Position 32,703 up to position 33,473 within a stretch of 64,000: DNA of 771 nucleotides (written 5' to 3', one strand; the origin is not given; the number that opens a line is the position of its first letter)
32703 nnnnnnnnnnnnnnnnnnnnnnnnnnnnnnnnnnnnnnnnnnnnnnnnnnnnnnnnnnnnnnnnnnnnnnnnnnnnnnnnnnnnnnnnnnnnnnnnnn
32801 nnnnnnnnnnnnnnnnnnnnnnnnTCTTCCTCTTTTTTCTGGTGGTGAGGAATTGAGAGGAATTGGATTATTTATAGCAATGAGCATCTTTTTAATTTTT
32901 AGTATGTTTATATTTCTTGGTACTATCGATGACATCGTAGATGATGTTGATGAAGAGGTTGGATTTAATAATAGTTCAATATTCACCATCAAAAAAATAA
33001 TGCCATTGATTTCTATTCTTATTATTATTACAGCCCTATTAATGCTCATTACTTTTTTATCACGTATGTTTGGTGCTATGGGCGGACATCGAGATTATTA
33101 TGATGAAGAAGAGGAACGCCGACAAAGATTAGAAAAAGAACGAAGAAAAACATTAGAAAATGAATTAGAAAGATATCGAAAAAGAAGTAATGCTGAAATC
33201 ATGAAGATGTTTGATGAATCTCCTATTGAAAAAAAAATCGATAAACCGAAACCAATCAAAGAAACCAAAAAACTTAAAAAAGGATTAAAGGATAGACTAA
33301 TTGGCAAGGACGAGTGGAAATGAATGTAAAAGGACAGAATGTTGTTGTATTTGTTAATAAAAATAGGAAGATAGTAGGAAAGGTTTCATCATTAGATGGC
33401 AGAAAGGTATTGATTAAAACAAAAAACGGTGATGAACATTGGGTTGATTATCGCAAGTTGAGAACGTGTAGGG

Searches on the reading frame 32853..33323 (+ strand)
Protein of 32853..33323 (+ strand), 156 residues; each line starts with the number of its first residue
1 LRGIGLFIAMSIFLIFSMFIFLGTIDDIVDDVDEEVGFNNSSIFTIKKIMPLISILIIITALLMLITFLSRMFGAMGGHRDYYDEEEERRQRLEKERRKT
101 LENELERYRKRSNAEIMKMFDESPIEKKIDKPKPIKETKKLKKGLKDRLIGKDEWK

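Call 42: search_protein_families(library=pfam, proteins=[window:32853-33323:+], max_evalue=0.01)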
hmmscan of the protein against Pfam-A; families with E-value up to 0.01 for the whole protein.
window:32853-33323:+ (156 aa): 2 families
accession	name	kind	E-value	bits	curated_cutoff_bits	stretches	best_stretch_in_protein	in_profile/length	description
PF05389.17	MecA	-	0.0025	17.9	22.5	1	26-119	42-93/221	Negative regulator of genetic competence (MecA)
PF19626.4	DUF6131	-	0.0094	16.7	25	0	44-83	22-59/59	Family of unknown function (DUF6131)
